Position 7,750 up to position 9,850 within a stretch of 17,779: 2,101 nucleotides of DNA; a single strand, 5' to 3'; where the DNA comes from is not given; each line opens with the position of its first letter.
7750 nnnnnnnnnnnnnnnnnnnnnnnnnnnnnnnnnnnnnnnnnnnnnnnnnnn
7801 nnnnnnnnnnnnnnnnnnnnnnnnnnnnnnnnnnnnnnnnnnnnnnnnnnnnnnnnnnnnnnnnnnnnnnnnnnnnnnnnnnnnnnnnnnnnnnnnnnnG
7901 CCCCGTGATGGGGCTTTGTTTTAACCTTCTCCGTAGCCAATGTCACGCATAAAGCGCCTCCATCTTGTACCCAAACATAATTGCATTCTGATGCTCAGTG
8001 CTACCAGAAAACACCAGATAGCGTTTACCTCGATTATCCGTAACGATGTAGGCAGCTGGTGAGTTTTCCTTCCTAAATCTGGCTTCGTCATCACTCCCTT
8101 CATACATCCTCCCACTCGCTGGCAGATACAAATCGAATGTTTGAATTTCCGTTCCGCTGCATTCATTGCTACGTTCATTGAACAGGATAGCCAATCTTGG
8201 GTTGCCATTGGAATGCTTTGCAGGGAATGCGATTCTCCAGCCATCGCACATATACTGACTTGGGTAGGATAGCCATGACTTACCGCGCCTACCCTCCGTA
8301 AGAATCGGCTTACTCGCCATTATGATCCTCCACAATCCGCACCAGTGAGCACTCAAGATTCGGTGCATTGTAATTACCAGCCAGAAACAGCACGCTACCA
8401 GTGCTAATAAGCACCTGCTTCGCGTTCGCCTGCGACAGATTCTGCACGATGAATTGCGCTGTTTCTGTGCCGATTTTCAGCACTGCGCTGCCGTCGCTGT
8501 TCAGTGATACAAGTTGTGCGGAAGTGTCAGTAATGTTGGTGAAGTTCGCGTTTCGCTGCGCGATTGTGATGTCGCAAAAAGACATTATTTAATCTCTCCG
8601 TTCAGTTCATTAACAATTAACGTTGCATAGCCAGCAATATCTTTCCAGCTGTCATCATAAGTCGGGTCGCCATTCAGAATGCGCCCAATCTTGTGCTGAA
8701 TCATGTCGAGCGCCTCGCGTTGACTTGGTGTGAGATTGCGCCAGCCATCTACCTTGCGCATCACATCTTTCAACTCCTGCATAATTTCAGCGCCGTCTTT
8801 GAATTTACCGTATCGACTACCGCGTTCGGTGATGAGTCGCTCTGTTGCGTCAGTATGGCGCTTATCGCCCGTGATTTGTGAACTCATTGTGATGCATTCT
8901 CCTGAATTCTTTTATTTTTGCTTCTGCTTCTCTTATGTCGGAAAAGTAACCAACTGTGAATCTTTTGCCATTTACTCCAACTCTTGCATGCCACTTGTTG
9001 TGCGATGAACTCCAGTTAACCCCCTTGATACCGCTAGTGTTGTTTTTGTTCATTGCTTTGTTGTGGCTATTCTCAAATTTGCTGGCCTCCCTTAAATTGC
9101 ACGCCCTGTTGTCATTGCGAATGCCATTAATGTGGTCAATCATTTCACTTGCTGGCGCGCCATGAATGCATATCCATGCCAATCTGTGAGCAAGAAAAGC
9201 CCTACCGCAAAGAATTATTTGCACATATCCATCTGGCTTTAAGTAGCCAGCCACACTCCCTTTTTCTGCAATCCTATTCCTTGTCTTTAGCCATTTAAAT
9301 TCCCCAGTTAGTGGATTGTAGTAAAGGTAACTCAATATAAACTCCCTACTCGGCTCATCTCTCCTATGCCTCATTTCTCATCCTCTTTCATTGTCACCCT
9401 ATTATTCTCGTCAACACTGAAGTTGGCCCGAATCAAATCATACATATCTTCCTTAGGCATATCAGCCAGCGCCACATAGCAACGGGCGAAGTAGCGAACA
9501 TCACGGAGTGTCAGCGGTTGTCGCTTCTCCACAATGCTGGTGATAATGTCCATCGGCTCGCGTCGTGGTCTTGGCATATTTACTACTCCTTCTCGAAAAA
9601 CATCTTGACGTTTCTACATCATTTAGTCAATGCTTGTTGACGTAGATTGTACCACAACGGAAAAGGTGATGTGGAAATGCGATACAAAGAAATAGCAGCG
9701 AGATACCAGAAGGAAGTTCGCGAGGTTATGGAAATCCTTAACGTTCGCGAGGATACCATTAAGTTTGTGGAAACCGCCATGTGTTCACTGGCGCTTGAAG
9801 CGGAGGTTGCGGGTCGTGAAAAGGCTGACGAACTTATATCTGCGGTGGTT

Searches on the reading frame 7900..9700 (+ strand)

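Call 12: search_protein_families(library=phrogs, proteins=[L002:3251-3739:-], max_evalue=0.01)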
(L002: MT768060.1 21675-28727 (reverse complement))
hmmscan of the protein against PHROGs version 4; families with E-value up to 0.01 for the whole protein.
L002:3251-3739:- (163 aa): 6 families
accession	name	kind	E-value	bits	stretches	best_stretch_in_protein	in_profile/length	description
phrog_17775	-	unknown function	1.3e-99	332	1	1-163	1-163/163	-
phrog_16943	-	unknown function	2.7e-28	100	1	80-159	6-85/166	-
phrog_474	-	other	7.5e-18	66.4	1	77-159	136-212/274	phosphofructokinase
phrog_37386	-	unknown function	3.2e-16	60.9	1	73-157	89-173/179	-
phrog_6328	-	unknown function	0.0023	19.1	1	75-153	164-237/249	-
phrog_18396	-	unknown function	0.0031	18.6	1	84-153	171-240/248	-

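Call 19: search_dna_similar(query=L002:3251-3739:-, collection=phages, mode=protein, max_rows=60, rows=spread)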
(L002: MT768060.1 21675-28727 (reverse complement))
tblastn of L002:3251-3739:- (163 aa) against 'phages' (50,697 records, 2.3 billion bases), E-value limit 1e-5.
Records with a match: 295; places in all: 295; records where one place covers at least 80% of the query: 109.
Best place of each record, by identity: >=99% 2; 95-99% 6; 90-95% 13; 80-90% 47; 60-80% 55; <60% 172.
By first word of the organism name: Salmonella 54; Klebsiella 46; Vibrio 42; Brucella 41; Achromobacter 21; Escherichia 20; Burkholderia 12; Acinetobacter 11; Mannheimia 10; Pseudomonas 5; and 15 more.
By host as written in the record: - 57; Klebsiella pneumoniae 27; Brucella abortus S19 14; Escherichia coli 10; Achromobacter sp. 9; Vibrio cholerae 2095 9; Salmonella sp. 8; Salmonella enterica subsp. enterica serovar Typhimurium 7; and 85 more.
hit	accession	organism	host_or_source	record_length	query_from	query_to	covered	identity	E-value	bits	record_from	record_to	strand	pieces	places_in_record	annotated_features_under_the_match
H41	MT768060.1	Escherichia phage vB_EcoS_swi2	-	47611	1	163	100%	100.0%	4e-106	337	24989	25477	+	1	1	hypothetical protein (x2)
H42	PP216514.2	Salmonella phage PHA46_2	Salmonella enterica subsp. enterica ...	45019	1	163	100%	95.1%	5e-98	314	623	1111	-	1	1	hypothetical protein (x2)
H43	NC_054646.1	Salmonella phage VB_StyS_BS5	Salmonella sp.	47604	1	163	100%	92.6%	1e-96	310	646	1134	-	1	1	hypothetical protein (x2)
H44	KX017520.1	Salmonella phage 64795_sal3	Salmonella enterica subsp. Typhimurium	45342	1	163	100%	86.5%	2e-87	284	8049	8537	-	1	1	hypothetical protein (x2)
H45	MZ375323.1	Salmonella phage seszw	-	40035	1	163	100%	85.3%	2e-85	278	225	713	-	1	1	hypothetical protein (x2)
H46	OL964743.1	Salmonella phage seszw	-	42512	1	163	100%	85.3%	2e-85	278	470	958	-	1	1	hypothetical protein (x2)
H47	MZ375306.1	Salmonella phage seszw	-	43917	1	163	100%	85.3%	2e-85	278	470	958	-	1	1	hypothetical protein (x2)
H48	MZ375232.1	Salmonella phage seszw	Salmonella enterica subsp. enterica ...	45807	1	163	100%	85.3%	2e-85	278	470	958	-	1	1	hypothetical protein (x2)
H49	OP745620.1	Salmonella phage INT55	Salmonella sp.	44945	1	163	100%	84.7%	3e-85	278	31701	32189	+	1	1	hypothetical protein (x2)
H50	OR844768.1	Escherichia phage ECO111 5-P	Escherichia coli O111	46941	1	163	100%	81.0%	1e-82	270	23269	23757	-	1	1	record has no annotation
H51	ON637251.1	Escherichia phage 6947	Escherichia coli UCS2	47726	3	163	99%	73.6%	1e-69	233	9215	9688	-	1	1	hypothetical protein (x2)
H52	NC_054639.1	Salmonella phage Skate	Salmonella enterica subsp. enterica ...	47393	3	163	99%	73.0%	4e-69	231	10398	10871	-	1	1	hypothetical protein (x2) | ribosome_binding_site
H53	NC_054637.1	Escherichia phage vB_EcoS Sa179lw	Escherichia coli STEC O179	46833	1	163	100%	70.3%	5e-68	228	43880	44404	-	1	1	hypothetical protein (x2)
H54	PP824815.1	Klebsiella phage DP01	Klebsiella pneumoniae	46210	3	163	99%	70.2%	2e-65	221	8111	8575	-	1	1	hypothetical protein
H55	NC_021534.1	Vibrio phage pYD38-A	Vibrio sp. YD38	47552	3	163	99%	69.9%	2e-64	218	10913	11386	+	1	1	hypothetical protein (x2)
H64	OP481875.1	Klebsiella phage vB_Kpn_ZC2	Klebsiella pneumoniae KP-08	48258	75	163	55%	85.4%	2e-44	161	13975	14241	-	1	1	hypothetical protein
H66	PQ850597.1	Escherichia phage ChristineMuster_Bas80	Escherichia coli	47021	1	76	47%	94.7%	9e-41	150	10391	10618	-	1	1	hypothetical protein (x2)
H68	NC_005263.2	Burkholderia phage Bcep1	Burkholderia cenocepacia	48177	16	159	88%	38.8%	2e-21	96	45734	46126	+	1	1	Bcep1-67: gp67 | Bcep1-66: DNA polymerase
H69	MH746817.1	Achromobacter phage vB_Ade_ART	Achromobacter denitrificans PR1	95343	1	161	99%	28.7%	1e-12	70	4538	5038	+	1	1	hypothetical protein | phosphoribosyl-ATP pyrophosphohydrolase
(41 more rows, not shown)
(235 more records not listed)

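Call 21: get_annotated_region(hit=H64, flank=2000)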
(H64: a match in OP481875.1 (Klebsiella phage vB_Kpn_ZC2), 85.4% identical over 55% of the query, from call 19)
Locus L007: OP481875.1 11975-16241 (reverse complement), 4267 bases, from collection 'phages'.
description: Klebsiella phage vB_Kpn_ZC2, complete genome.
organism: Klebsiella phage vB_Kpn_ZC2 (NCBI taxid 2982901)
taxonomy: Viruses; Duplodnaviria; Heunggongvirae; Uroviricota; Caudoviricetes
host: Klebsiella pneumoniae KP-08; source: -; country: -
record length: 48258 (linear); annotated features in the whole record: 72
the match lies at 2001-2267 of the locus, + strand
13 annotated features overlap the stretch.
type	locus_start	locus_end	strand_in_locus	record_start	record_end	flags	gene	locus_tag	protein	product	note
CDS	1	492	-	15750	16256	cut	-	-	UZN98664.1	hypothetical protein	-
CDS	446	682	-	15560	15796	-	-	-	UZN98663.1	zinc-binding domain of primase-helicase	-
CDS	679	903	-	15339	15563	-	-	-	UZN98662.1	hypothetical protein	-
CDS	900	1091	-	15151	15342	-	-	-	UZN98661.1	hypothetical protein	-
CDS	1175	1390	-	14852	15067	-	-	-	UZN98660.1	hypothetical protein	-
CDS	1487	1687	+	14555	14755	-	-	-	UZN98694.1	holin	-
CDS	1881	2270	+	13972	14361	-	-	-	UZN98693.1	hypothetical protein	-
CDS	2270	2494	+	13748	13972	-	-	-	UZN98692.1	hypothetical protein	-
CDS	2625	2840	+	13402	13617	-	-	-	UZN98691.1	hypothetical protein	-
CDS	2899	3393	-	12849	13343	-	-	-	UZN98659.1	tail protein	-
CDS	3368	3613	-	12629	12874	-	-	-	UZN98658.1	holin protein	-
CDS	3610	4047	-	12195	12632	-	-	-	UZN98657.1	lysozyme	-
CDS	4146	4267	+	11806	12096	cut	-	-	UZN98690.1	hypothetical protein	-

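Call 22: get_annotated_region(hit=H66, flank=2000)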
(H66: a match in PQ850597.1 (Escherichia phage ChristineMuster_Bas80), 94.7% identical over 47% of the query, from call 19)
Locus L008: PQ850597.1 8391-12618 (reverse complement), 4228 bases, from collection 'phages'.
description: Escherichia phage ChristineMuster_Bas80, complete genome.
organism: Escherichia phage ChristineMuster_Bas80 (NCBI taxid 3398407)
taxonomy: Viruses; Duplodnaviria; Heunggongvirae; Uroviricota; Caudoviricetes
host: Escherichia coli; source: sewage plant inflow; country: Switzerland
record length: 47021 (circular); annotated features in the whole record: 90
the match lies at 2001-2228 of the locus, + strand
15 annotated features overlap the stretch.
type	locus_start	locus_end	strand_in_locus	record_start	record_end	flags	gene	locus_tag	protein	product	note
CDS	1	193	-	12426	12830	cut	-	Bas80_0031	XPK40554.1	hypothetical protein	-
CDS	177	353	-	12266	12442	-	-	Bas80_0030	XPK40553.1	hypothetical protein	-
CDS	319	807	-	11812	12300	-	-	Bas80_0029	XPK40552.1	hypothetical protein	-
CDS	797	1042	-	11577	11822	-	-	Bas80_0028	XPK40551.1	Lar-like restriction alleviation protein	auxiliary metabolic gene and host takeover; moron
CDS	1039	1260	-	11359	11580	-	-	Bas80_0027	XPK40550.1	hypothetical protein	-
CDS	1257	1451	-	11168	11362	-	-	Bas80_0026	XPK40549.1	hypothetical protein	-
CDS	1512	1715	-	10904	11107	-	-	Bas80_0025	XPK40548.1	hypothetical protein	-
CDS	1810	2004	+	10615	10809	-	-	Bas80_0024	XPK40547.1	hypothetical protein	-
CDS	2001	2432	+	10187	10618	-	-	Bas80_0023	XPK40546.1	hypothetical protein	-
CDS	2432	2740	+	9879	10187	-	-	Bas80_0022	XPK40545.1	hypothetical protein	-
CDS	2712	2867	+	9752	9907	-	-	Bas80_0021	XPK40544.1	hypothetical protein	-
CDS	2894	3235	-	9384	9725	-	-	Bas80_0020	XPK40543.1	tail assembly chaperone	tail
CDS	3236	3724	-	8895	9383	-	-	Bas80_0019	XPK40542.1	Rz-like spanin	lysis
CDS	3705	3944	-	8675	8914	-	-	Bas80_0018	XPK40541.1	holin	lysis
CDS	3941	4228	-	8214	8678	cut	-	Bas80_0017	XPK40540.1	endolysin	lysis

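Call 26: search_protein_families(library=ncbifam, proteins=[L002:3251-3739:-], max_evalue=1)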
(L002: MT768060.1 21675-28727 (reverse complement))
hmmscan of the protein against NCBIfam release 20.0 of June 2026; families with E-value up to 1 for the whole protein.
L002:3251-3739:- (163 aa): 0 families

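Call 27: search_solved_structures(query=L002:3251-3739:-, max_evalue=10, show_alignments=2)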
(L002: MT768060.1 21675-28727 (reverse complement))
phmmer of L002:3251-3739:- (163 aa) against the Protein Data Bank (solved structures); distinct sequences matched with E-value up to 10: 2.
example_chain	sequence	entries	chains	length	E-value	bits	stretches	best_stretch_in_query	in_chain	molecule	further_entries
5mzh_A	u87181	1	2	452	0.22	14.8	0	18-50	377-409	Dynein assembly factor with WDR repeat domains 1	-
7som_T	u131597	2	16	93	1.1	12.6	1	28-106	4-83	Flagellar WD repeat-containing protein Pf20 | Flagellar associated protein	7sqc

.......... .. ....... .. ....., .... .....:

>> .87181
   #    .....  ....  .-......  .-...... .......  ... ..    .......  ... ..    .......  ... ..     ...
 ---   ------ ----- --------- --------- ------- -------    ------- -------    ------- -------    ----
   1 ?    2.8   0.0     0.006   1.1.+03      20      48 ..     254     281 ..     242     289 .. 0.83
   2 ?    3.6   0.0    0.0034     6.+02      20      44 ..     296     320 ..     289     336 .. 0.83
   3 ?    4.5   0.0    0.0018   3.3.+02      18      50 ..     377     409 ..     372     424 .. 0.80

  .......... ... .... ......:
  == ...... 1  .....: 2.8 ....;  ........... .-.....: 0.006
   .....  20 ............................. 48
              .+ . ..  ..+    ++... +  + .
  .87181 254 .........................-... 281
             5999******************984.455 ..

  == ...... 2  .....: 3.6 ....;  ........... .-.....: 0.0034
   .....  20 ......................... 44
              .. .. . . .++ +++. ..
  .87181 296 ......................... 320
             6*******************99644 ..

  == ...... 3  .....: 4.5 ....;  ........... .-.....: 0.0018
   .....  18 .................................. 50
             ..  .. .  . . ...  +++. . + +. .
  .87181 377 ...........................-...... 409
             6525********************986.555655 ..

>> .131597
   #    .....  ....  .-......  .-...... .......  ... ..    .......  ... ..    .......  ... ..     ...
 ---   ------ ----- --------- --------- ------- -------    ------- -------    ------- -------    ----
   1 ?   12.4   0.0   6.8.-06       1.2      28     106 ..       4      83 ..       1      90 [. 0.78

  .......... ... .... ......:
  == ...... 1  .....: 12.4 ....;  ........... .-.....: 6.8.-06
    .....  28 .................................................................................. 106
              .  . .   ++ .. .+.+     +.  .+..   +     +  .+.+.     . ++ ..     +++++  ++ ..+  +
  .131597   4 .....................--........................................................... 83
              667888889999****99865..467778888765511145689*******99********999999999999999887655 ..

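Call 30: find_homologous_proteins(query=L002:3251-3739:-, max_evalue=0.001)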
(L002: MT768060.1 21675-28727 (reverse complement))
Query L002:3251-3739:- (163 aa): 3079 proteins with E <= 0.001 among 3096 candidates; the best 120 are listed.
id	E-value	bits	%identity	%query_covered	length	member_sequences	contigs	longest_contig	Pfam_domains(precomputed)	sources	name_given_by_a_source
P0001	6.1e-102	357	96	100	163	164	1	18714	PF19905.5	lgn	-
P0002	9.3e-100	350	81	69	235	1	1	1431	PF19905.5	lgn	-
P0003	6.2e-97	340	93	100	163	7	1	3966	PF19905.5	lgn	-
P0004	1.2e-95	336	76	100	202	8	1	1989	PF19905.5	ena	-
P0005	1.4e-95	336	93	100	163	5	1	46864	PF19905.5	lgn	-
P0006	2.4e-95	335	92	100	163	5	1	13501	PF19905.5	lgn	-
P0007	2.1e-93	329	91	100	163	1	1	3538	PF19905.5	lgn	-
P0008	3.1e-93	328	75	100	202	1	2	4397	PF19905.5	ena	-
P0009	1.6e-92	326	91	100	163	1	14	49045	PF19905.5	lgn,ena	-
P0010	1.7e-91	323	91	100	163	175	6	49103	PF19905.5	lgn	-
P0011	1.8e-91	323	90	100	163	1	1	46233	PF19905.5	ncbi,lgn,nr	ncbi:hypothetical protein ASO78B_023 [Escherichia phage vB_EcoS_ASO78B]|nr:hypothetical protein ASO7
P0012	2.3e-90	319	90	100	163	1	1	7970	PF19905.5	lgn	-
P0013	4.0e-90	318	89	100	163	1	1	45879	PF19905.5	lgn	-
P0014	6.1e-90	318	89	100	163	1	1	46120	PF19905.5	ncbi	ncbi:hypothetical protein [Salmonella phage gmqsjt-1]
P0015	6.5e-90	318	74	100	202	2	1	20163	PF19905.5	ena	-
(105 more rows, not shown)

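Call 37: search_solved_structures(query=A2, max_evalue=10, show_alignments=2)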
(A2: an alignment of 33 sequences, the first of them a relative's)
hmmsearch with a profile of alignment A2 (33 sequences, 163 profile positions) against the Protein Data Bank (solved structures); distinct sequences matched with E-value up to 10: 5.
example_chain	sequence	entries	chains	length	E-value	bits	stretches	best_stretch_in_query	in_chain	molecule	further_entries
3bua_A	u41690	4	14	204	0.39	14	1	78-102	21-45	Telomeric repeat-binding factor 2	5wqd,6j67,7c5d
1h6p_A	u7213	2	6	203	0.4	14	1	78-102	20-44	TELOMERIC REPEAT BINDING FACTOR 2 | Telomeric repeat-binding factor 2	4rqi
4m7c_A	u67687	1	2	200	0.41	13.9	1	79-102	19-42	Telomeric repeat-binding factor 2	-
3bu8_A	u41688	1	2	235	0.54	13.5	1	78-102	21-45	Telomeric repeat-binding factor 2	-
4jqf_A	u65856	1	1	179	0.64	13.3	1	89-138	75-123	CST complex subunit STN1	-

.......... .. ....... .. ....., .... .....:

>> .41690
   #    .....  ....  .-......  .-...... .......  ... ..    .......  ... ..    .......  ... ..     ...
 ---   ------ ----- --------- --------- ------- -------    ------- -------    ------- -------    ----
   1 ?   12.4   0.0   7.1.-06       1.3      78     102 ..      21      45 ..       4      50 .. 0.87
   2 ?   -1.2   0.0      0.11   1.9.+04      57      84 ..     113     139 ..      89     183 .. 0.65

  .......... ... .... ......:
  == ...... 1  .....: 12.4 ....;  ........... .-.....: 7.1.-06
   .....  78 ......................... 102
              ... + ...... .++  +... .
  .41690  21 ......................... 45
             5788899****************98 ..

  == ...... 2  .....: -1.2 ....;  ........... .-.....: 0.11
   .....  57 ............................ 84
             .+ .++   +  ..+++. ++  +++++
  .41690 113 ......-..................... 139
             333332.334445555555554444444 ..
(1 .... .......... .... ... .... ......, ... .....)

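Call 41: predict_structure(alignment_id=A2)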
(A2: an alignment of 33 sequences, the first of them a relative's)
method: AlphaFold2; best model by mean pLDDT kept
length: 163 residues; sequences in the alignment: 33
mean_pLDDT: 69.5   pTM: 0.37
mean pLDDT of the five models: 69.5, 63.0, 62.9, 62.8, 60.4
residues with pLDDT >= 90: 21; 70-90: 62; 50-70: 49; < 50: 31
segments of 3 or more residues with pLDDT < 50: 62-90
pLDDT, mean of each block of 10 residues (from residue 1): 79 87 92 89 88 88 39 41 45 60 72 74 73 63 64 66 45
secondary structure, 60 per line:
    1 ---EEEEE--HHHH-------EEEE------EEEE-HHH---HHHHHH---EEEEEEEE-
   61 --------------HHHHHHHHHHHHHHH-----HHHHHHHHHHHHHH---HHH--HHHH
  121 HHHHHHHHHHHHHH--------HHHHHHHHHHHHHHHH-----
elements in order: E4-8 H11-14 E22-25 E32-35 H43-48 E52-59 H75-89 H95-108 H117-134 H143-158

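Call 45: fold_search(model_id=the predicted structure, library=pdb)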
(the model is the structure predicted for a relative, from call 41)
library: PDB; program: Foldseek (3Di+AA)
matches with E <= 10: 59; with E <= 0.001: 0
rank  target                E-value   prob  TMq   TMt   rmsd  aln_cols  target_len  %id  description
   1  8evv_C                8.1e-01  0.20  0.16  0.10   7.6        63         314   17  Apo form of DdlA from Pseudomonas aeruginosa PAO1 (released 2023-08-30)
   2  8glv_Ks               1.3e+00  0.07  0.19  0.05  19.8       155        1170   14  96-nm repeat unit of doublet microtubules from Chlamydomonas reinhardtii flagella (released 2023-05-31)
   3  5lnf_MODEL_1_A        2.2e+00  0.14  0.23  0.26   9.6        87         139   17  Solution NMR structure of farnesylated PEX19, C-terminal domain (released 2017-03-15)
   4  8evv_B                2.2e+00  0.10  0.17  0.11   7.8        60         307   18  Apo form of DdlA from Pseudomonas aeruginosa PAO1 (released 2023-08-30)
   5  8evx_B                2.5e+00  0.08  0.15  0.10   8.0        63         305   17  DdlA from Pseudomonas aeruginosa PAO1 in complex with ADP and phosphorylated D-cycloserine (released 2023-08-30)
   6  4an8_A                2.9e+00  0.04  0.19  0.08  17.5       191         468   12  Structure of Thermus thermophilus CasA (Cse1) (released 2012-05-02)
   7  8j07_t0               4.1e+00  0.04  0.21  0.06  19.3       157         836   15  96nm repeat of human respiratory doublet microtubule and associated axonemal complexes (released 2023-07-26)
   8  9kll_B                4.1e+00  0.02  0.14  0.14  17.0       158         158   14  Striga MAX2-ASK1 complex (released 2025-09-17)
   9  6bva_C                4.6e+00  0.02  0.14  0.14  18.6       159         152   14  Ubiquitin Variant (UbV.Fl10.1) bound to a human Skp1-Fbl10 fragment complex. (released 2018-07-18)
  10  2jve_MODEL_1_A        4.9e+00  0.10  0.19  0.35   9.0        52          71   17  Solution structure of the extracellular domain of Prod1, a protein implicated in proximodistal identity during (released 2008-09-30)
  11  8evv_D                4.9e+00  0.07  0.16  0.10   7.7        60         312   20  Apo form of DdlA from Pseudomonas aeruginosa PAO1 (released 2023-08-30)
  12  8gtd_M                4.9e+00  0.02  0.12  0.11  13.7        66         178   20  Cryo-EM model of the marine siphophage vB_DshS-R4C portal-adaptor complex (released 2023-07-12)
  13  6byh_B                4.9e+00  0.02  0.14  0.15  17.7       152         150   16  Ubiquitin Variant (UbV.Fl11.1) bound to a human Skp1-Fbl11 fragment complex. (released 2018-07-18)
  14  7alw_A                5.2e+00  0.04  0.19  0.11  14.2       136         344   14  Nonameric cytoplasmic domain of SctV from Yersinia enterocolitica (released 2021-06-02)
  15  7be8_B                5.6e+00  0.06  0.21  0.18   6.8        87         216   20  Escherichia coli YtfE (Mn) (released 2022-01-12)
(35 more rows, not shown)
